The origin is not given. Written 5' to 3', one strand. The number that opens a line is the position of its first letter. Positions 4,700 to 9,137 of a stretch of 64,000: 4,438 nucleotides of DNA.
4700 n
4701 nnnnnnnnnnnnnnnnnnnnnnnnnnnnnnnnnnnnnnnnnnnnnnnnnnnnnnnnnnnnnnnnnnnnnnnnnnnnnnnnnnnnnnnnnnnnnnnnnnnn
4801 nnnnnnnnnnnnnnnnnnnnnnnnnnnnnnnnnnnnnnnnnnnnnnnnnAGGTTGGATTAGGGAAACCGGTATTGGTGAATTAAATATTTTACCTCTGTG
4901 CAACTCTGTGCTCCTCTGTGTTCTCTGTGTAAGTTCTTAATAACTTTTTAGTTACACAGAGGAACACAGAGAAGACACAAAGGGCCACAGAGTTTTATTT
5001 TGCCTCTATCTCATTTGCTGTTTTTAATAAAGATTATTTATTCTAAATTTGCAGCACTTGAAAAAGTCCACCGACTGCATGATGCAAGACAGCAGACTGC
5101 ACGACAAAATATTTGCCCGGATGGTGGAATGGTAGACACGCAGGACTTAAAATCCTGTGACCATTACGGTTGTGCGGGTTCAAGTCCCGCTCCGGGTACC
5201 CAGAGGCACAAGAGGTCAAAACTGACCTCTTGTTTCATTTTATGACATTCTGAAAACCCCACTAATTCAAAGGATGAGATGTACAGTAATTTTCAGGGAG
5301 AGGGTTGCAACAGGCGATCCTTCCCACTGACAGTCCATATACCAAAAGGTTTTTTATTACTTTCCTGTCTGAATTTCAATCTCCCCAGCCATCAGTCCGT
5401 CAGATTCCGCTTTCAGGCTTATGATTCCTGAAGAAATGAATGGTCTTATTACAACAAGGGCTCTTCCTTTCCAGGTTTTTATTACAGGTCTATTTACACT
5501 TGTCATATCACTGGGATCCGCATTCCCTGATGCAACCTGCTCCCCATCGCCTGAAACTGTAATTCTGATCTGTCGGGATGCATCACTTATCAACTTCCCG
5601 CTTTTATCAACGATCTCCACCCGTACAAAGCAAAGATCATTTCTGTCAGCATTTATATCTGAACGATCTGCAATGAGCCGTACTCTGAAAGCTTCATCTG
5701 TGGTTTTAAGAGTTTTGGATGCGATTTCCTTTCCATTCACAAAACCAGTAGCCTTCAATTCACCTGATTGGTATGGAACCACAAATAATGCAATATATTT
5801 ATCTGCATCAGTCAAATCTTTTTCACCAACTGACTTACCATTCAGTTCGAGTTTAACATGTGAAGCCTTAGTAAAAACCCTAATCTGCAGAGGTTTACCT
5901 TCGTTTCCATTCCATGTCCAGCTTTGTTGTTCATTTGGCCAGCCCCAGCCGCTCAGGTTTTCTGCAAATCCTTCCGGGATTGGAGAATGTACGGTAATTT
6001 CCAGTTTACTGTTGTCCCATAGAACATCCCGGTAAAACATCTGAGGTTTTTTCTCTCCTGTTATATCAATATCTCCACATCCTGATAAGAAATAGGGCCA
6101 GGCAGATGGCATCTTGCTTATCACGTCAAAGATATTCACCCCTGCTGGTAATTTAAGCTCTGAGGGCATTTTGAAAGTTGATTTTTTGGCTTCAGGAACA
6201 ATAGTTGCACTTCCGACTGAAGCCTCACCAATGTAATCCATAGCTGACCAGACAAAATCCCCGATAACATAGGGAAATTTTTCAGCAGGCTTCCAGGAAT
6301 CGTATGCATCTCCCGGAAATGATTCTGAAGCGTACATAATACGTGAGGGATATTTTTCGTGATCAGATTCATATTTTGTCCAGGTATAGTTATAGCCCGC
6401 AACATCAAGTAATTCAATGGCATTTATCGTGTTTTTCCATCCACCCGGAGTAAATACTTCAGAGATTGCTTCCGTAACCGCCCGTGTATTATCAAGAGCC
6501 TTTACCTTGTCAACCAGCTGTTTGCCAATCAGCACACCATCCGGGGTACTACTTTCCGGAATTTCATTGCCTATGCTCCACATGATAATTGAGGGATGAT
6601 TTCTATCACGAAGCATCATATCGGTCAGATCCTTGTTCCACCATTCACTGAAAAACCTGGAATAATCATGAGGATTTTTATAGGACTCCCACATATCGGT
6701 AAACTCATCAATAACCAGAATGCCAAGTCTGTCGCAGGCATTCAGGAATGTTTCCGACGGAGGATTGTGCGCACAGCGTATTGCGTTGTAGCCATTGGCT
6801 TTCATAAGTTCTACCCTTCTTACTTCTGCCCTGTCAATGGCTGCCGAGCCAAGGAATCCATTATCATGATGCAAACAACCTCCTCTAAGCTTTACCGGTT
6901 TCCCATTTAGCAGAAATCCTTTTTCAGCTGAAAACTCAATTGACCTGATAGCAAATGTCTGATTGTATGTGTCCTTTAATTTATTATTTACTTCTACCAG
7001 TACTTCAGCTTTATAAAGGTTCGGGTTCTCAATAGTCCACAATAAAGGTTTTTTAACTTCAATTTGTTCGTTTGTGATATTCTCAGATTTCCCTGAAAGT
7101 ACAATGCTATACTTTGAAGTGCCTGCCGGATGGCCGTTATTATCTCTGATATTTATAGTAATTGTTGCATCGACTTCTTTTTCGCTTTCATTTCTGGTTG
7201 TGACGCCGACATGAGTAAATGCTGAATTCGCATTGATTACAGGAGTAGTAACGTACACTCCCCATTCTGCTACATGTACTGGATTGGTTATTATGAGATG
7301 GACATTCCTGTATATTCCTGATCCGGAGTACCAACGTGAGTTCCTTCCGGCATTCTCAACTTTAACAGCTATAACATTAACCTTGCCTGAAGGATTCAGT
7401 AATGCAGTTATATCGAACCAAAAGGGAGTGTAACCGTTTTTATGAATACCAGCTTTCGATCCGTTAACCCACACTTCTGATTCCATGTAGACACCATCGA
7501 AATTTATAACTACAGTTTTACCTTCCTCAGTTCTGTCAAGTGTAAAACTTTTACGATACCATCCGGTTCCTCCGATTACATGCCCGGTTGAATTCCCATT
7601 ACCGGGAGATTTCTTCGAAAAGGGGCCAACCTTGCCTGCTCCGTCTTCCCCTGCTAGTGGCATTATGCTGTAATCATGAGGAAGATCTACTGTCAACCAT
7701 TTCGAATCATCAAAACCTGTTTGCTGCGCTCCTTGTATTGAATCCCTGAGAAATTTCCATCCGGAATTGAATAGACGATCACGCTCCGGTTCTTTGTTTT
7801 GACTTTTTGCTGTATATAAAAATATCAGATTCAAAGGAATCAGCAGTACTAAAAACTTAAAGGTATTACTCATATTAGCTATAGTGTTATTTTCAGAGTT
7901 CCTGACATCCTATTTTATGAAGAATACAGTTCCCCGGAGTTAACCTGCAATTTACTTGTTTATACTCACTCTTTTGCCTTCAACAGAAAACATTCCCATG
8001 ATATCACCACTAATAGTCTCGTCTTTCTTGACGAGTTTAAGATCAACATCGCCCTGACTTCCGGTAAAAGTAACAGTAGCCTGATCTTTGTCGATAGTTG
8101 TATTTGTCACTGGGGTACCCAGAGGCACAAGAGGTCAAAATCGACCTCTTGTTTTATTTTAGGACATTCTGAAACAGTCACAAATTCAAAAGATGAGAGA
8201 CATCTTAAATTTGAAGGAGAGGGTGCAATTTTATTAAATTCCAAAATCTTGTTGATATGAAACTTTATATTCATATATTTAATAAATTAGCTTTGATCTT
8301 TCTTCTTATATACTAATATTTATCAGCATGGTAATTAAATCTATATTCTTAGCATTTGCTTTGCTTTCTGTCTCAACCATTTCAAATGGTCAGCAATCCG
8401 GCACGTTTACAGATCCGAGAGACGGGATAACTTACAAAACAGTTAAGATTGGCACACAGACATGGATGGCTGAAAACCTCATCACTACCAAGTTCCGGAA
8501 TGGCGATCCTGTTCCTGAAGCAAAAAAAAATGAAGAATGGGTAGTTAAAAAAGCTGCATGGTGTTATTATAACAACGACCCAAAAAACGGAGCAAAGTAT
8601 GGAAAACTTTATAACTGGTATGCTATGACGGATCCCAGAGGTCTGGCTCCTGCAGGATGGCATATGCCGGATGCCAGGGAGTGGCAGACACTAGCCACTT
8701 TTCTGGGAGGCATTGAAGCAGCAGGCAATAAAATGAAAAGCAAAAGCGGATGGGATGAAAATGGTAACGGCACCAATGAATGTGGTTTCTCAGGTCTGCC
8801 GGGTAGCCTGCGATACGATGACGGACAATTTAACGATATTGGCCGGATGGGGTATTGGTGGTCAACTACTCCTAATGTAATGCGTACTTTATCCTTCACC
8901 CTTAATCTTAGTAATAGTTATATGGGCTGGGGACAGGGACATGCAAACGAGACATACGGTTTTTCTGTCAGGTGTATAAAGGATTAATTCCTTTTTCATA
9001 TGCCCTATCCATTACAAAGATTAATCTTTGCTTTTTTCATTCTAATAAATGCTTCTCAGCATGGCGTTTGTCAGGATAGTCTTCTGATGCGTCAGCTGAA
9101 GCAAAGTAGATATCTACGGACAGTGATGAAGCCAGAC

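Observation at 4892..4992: Dispersed intergenic repeat family built from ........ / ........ units; this copy is a hairpin with 40-bp arms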

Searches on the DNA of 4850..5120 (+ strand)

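Call 27: search_rna_families(sources=[L005, L007, L015, L019, L023, L032, L038, L047, L048, L062, L065, L091, L097, L121, L122, L031, L018, L078], threshold=gathering)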
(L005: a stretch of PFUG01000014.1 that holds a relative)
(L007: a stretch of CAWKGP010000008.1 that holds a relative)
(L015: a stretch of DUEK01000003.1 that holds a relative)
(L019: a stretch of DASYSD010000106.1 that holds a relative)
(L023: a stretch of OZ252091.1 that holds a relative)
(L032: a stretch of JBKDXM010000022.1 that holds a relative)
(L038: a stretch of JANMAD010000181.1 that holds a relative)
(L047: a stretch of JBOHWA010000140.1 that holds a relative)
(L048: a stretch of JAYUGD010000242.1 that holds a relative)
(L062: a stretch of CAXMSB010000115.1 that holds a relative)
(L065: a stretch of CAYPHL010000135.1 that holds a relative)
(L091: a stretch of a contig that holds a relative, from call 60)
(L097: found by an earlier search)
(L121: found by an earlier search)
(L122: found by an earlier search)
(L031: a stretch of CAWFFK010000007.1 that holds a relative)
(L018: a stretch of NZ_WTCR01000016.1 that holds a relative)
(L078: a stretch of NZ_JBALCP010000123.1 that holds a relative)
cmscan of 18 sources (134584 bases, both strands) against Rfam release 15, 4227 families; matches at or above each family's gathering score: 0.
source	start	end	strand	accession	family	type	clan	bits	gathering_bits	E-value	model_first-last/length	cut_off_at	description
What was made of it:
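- On Any Rfam family: Nothing in 18 array-bearing loci (call 27).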

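Call 28: search_rna_families(source=window, start=4850, end=5120, threshold=evalue, max_evalue=10)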
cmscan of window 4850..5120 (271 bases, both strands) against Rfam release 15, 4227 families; matches with E-value up to 10: 23.
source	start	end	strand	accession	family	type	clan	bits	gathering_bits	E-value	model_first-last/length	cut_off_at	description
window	4904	4982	+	RF03293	mir-4672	Gene; miRNA;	-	33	98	4.1e-05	1-81/81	no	mir-4672 microRNA precursor family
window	4903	4983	+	RF00961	mir-581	Gene; miRNA;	-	32.3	100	6.8e-05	1-89/89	no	mir-581 microRNA precursor family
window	4903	4983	+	RF04052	mir-466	Gene; miRNA;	-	31.2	85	0.00018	1-80/80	no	mir-466 microRNA precursor family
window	4905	4980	-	RF04067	mir-4520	Gene; miRNA;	-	30.8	90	2.7e-05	1-70/70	no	mir-4520 microRNA precursor family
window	4906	4981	+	RF04067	mir-4520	Gene; miRNA;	-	30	90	4.7e-05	1-70/70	no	mir-4520 microRNA precursor family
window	4904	4982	+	RF02017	mir-1912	Gene; miRNA;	-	27.4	72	0.00017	1-77/77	no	mir-1912 microRNA precursor family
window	4901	4995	-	RF04205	MIR2606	Gene; miRNA;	-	26.8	139.7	0.044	1-165/165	no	MIR2606 microRNA precursor family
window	4906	4981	+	RF00845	MIR158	Gene; miRNA;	-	23.5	67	0.02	1-100/100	no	MIR158 microRNA precursor family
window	4903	4993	-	RF00961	mir-581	Gene; miRNA;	-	22.5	100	0.031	1-89/89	no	mir-581 microRNA precursor family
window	4901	4995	-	RF03664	MIR6288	Gene; miRNA;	-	21.7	74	0.048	1-92/92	no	MIR6288 microRNA precursor family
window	4908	4978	-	RF04239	mir-4679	Gene; miRNA;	-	20.4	88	0.15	1-75/75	no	mir-4679 microRNA precursor family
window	4910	4975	-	RF03590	mir-2009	Gene; miRNA;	-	20.1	90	0.053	1-83/83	no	mir-2009 microRNA precursor family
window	4909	4977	+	RF03734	mir-4773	Gene; miRNA;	-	19.1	100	0.5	1-78/78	no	mir-4773 microRNA precursor family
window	4912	4971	-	RF00934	mir-463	Gene; miRNA;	-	19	70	0.26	1-66/66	no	mir-463 microRNA precursor family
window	4891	4994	-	RF04174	MIR4208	Gene; miRNA;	-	18.6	140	1.7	1-191/191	no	MIR4208 microRNA precursor family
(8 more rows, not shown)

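Call 57: build_rna_model(alignment_id=A2)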
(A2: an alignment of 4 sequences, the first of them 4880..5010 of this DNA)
Model R1 built from alignment A2 (4 sequences, 137 columns); structure: RNAalifold consensus.
model positions 132; base pairs 33; branch points 0; effective number of sequences 1.12; information 0.591 bits per position. Calibrated on 0.2 Mb of random sequence (short: E-values are rough).
structure used (alignment columns):
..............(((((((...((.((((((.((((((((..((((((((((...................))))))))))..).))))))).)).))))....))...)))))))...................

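Call 58: search_with_rna_model(model_id=R1, source=window, max_evalue=10, filters=off)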
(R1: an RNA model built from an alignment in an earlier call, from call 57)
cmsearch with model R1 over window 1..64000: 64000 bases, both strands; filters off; matches with E-value up to 10: 11.
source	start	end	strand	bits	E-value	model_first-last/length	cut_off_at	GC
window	4881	5011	+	151.7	4.8e-40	1-132/132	no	0.37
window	4878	5005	-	67.5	4.4e-16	1-132/132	no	0.38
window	57338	57420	+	17.2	0.098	1-132/132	no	0.39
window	18138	18182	+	16.6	0.14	1-132/132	no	0.24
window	34824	34903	-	15.6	0.27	1-132/132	no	0.25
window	35062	35180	+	13.1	1.4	1-132/132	no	0.34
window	57326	57411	-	11.5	4.1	1-132/132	no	0.37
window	32417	32460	-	11.3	4.5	1-132/132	no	0.23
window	22745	22825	-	10.6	7.1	1-132/132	no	0.3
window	49128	49205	+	10.4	8.2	1-132/132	no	0.44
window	42879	42980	-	10.2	9.4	1-132/132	no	0.51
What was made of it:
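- Copies within the window are too divergent for the covariance model (call 58).
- Tried and rejected: It finds no second full copy in the window; the next best hit is 17 bits (call 58).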

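Call 60: search_with_rna_model(model_id=R1, sources=[L003, L004, L005, L006, L007, L008, L009, L010, L011, L012, L013, L014, L015, L016, L017, L018, L019, L020, L021, L022, L023, L024, L025, L026, L027, L028, L029, L030, L031, L032, L033, L034, L035, L036, L037, L038, L039, L040, L041, L042, L043, L044, L045, L046, L047, L048, L049, L050, L051, L052, L053, L054, L055, L056, L057, L058, L059, L060, L061, L062, L063, L064, L065, L066, L067, L068, L069, L070, L071, L072, L073, L074, L075, L076, L077, L078, L079, L080, L081, L082, L083, L084, L085, L086, L087, L088, L089, L090, L091, L092, L093, L094, L095, L096, L097, L098, L099, L100, L101, L102], max_evalue=0.01)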
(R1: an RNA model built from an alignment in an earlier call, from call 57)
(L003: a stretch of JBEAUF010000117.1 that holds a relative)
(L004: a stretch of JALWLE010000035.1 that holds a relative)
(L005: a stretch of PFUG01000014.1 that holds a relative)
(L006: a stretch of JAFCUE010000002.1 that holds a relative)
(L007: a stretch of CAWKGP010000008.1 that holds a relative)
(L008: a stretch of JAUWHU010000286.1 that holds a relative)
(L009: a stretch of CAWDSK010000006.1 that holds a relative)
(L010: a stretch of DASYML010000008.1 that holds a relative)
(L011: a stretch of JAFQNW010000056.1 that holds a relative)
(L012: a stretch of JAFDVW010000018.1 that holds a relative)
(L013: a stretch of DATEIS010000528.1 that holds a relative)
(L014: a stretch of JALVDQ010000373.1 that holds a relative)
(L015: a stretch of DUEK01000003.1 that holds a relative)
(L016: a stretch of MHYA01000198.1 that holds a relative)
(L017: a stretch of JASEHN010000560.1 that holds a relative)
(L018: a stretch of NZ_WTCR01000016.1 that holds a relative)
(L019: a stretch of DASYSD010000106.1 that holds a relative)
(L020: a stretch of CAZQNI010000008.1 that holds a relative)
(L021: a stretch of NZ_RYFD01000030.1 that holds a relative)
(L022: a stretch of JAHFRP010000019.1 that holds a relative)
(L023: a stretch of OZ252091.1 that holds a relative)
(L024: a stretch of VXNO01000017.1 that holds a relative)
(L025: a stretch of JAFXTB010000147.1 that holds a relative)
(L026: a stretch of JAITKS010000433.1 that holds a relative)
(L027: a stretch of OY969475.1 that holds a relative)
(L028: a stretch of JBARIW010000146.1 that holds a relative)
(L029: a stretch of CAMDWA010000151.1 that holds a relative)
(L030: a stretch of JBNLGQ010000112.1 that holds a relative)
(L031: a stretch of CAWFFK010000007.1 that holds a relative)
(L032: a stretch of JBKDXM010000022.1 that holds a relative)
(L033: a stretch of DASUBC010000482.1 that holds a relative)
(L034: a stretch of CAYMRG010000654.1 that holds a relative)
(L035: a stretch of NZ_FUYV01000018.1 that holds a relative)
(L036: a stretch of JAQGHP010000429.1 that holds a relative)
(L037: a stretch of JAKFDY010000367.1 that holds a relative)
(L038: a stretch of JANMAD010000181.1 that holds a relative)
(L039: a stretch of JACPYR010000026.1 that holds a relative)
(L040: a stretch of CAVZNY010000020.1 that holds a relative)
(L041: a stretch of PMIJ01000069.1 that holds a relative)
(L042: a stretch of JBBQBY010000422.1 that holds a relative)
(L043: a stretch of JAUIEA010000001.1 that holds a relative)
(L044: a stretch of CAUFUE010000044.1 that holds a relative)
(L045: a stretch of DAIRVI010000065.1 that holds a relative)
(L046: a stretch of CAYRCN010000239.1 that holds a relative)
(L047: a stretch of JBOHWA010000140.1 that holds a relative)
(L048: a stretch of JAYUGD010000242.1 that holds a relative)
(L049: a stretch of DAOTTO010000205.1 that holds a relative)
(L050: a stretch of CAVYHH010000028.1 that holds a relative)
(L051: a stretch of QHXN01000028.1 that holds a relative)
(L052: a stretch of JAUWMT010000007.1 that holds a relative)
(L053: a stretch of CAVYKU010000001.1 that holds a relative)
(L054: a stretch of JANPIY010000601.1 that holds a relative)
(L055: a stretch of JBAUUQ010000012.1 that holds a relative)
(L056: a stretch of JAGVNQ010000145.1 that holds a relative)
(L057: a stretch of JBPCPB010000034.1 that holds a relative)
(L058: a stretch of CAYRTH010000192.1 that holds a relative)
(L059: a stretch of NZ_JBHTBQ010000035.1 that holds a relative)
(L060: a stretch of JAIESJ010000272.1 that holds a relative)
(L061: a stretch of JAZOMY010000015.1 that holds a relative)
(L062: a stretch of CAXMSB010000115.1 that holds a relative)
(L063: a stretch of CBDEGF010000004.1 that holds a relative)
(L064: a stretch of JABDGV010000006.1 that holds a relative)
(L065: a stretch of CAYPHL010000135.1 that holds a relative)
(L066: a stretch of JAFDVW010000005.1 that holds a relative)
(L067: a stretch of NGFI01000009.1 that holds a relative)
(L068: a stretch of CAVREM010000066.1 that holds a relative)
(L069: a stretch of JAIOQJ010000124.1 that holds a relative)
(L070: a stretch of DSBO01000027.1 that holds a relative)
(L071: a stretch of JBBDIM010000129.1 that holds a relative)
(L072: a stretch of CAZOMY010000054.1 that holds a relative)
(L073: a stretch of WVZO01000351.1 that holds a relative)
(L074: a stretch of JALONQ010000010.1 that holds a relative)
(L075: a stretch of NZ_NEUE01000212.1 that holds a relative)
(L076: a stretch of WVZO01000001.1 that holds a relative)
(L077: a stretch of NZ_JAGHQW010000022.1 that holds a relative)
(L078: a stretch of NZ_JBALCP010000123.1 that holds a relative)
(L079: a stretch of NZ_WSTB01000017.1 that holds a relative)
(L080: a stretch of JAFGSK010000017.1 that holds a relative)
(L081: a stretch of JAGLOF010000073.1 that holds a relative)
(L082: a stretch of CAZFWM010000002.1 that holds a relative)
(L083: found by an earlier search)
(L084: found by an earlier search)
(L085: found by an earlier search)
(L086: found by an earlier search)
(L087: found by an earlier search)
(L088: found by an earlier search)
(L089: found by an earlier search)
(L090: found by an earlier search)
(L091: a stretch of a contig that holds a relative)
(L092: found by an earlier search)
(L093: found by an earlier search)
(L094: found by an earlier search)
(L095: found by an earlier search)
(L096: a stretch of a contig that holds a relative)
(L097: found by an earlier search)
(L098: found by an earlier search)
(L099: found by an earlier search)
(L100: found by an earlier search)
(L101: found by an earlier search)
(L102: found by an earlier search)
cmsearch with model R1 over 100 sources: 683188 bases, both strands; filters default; matches with E-value up to 0.01: 29.
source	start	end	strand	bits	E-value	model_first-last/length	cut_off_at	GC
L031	6892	7014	+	118.7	1.2e-29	1-132/132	no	0.33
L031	6892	7014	-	60.5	4.7e-13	1-132/132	no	0.33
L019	7804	7928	-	60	6.3e-13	1-132/132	no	0.48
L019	7805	7934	+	57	4.8e-12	1-132/132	no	0.48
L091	5664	5789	-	56.3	7.5e-12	1-132/132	no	0.47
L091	1801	1920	-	55.5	1.2e-11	1-132/132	no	0.45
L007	5940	6067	+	54.1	3.1e-11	1-132/132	no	0.45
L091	1807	1921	+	53.7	4.2e-11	1-132/132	no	0.44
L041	7209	7357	+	46.1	6.1e-09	1-132/132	no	0.4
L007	5934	6061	-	45.7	7.5e-09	1-132/132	no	0.44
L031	7531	7664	+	45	1.2e-08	1-132/132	no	0.42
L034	75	190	+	43.6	3.1e-08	1-132/132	no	0.43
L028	3998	4121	+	42.9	5e-08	1-132/132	no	0.38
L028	3992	4114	-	41.8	9.8e-08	1-132/132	no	0.37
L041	7203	7351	-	38.5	8.8e-07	1-132/132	no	0.4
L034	88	171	-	37.6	1.6e-06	14-113/132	no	0.44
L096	1545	1677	-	37.3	1.9e-06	1-132/132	no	0.35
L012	5734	5843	-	37.2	2e-06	1-132/132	no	0.48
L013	7265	7385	+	37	2.3e-06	1-132/132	no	0.42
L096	1546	1683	+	36.9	2.5e-06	1-132/132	no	0.33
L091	5683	5776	+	34.5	1.2e-05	14-113/132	no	0.48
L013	7264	7386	-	34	1.6e-05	1-132/132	no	0.42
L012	5752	5830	+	33.1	3e-05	14-113/132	no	0.51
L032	6325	6408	+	32.6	4.1e-05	14-113/132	no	0.51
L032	6325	6408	-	32.6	4.2e-05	14-113/132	no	0.51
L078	4459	4581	-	31.4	8.9e-05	1-132/132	no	0.39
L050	6028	6144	-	30.2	0.0002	1-132/132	no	0.57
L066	909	1024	-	25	0.0061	1-132/132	no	0.45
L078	4472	4584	+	24.8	0.0068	1-132/132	no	0.37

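Call 61: search_with_rna_model(model_id=R1, sources=[L103, L104, L105, L106, L107, L108, L109, L110, L111, L112, L113, L114, L115, L116, L117, L118, L119, L120, L121, L122, L123, L124, L125, L126, L127, L128, L131, L133, L134, L135, L136, L137, L138, L139, L140, L142, L143, L144, L145, L146, L147, L148, L149, L150, L151, L152, L153, L155, L156, L157, L158, L159, L161, L162, L166, L168, L169, L170, L171, L172, L173, L175, L177, L178, L179, L180, L181, L182, L185, L188, L189, L190, L191, L192, L194, L195, L196, L197, L198, L199, L200, L201, L202, L203, L001, L002], max_evalue=0.01)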
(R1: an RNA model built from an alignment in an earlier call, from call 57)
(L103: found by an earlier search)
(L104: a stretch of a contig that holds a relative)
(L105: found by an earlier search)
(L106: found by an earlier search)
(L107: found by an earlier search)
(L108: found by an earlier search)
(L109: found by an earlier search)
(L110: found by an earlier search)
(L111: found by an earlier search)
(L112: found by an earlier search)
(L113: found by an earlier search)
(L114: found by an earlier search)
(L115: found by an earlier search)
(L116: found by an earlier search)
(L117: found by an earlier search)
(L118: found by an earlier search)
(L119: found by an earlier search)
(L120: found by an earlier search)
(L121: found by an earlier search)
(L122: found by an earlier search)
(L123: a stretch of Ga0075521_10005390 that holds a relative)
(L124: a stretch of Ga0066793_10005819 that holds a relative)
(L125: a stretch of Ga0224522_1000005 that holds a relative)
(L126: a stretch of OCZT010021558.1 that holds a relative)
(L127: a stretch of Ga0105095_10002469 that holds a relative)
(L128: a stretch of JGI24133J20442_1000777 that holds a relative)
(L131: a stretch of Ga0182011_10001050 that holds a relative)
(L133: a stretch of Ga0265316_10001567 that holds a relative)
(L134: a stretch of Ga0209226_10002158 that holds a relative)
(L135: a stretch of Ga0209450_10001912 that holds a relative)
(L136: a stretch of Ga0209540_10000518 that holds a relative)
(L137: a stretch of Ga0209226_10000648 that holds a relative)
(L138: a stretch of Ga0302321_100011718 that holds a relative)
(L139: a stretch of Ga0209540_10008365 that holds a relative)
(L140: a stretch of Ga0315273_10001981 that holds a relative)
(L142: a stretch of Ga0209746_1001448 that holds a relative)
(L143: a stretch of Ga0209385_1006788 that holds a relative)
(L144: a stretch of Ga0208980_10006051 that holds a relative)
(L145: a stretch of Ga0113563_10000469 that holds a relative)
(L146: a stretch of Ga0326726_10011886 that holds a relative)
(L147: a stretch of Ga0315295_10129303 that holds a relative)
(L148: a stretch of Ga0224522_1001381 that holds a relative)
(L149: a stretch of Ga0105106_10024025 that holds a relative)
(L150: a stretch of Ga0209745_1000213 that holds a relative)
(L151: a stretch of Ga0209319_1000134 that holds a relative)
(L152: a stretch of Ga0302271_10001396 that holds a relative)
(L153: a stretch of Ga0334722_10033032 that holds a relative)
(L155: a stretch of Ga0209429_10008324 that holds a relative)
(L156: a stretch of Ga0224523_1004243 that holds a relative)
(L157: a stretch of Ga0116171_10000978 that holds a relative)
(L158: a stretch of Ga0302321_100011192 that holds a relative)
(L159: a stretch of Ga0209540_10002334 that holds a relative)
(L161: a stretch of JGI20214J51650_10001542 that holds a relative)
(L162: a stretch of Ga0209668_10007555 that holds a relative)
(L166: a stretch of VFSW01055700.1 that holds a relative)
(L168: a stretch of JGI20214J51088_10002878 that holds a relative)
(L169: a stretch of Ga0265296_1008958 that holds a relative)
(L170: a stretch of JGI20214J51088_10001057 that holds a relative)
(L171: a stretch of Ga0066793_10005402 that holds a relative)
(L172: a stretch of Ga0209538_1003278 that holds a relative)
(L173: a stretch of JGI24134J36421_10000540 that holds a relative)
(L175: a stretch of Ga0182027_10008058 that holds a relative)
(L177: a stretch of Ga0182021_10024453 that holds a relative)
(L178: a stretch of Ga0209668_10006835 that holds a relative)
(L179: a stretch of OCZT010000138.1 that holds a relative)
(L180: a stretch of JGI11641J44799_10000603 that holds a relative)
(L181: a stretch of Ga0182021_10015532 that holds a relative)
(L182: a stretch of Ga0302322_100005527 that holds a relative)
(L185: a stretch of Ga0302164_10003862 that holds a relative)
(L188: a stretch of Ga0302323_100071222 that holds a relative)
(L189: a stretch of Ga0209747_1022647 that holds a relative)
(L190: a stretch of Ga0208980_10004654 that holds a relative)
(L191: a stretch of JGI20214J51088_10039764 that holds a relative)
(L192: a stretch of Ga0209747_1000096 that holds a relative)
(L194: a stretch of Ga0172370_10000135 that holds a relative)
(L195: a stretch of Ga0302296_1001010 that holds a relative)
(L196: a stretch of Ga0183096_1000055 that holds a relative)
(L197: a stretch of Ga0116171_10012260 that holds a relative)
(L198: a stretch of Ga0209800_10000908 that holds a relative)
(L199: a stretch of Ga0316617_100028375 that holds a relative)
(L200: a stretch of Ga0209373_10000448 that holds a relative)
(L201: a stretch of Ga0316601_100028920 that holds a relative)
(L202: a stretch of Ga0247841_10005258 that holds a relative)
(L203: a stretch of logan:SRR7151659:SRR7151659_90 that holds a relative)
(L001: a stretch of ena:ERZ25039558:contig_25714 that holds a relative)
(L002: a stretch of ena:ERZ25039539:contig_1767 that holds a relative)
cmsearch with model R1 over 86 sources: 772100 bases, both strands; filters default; matches with E-value up to 0.01: 9.
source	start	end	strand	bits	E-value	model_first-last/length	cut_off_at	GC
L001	12796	12926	+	150.8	9.8e-39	1-132/132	no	0.37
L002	12790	12925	+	146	2.4e-37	1-132/132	no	0.38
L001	12793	12920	-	68.6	2.7e-15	1-132/132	no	0.36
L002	12788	12919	-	59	1.4e-12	1-132/132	no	0.39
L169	4881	4977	+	45.2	1.2e-08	1-132/132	no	0.46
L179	11901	12029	-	40.8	2.2e-07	1-132/132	no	0.36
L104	2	101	+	34.8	1.1e-05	1-132/132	no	0.36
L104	2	96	-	28.2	0.00082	1-132/132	no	0.36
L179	11906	12035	+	27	0.0019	1-132/132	no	0.34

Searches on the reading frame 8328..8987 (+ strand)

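Call 85: search_protein_families(library=pfam, alignment_id=A3, max_evalue=0.00001)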
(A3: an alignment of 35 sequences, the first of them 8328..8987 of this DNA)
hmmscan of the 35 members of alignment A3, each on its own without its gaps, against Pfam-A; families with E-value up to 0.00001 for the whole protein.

A. member 1, window:8328-8987:+ (219 aa): 1 family
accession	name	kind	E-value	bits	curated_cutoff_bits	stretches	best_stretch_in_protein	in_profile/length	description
PF09603.15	Fib_succ_major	-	7e-47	160.5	33.9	1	39-218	1-187/187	Fibrobacter succinogenes major domain (Fib_succ_major)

B. families by the number of members that match (of 35 scanned): 61 families (the first 25 are shown)
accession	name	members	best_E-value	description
PF01926.29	MMR_HSR1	2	2.8e-58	50S ribosome-binding GTPase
PF00005.33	ABC_tran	2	4.2e-33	ABC transporter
PF02421.24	FeoB_N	2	1.6e-29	Ferrous iron transport protein B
PF00009.33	GTP_EFTU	2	1e-25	Elongation factor Tu GTP binding domain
PF00582.32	Usp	2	1.2e-24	Universal stress protein family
PF00350.29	Dynamin_N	2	2e-13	Dynamin family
PF04548.22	AIG1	2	3.3e-13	AIG1 family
PF03193.22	RsgA_GTPase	2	1.3e-11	RsgA GTPase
PF00232.24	Glyco_hydro_1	1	6.3e-134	Glycosyl hydrolase family 1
PF14905.12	OMP_b-brl_3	1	7.2e-97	Outer membrane protein beta-barrel family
PF09674.15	DUF2400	1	3.6e-84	Protein of unknown function (DUF2400)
PF02355.23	SecD_SecF_C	1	2.8e-80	Protein export membrane protein SecD/SecF, C-terminal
PF00248.27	Aldo_ket_red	1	4.8e-75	Aldo/keto reductase family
PF01625.27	PMSR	1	1.5e-65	Peptide methionine sulfoxide reductase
PF01641.26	SelR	1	3.6e-47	SelR domain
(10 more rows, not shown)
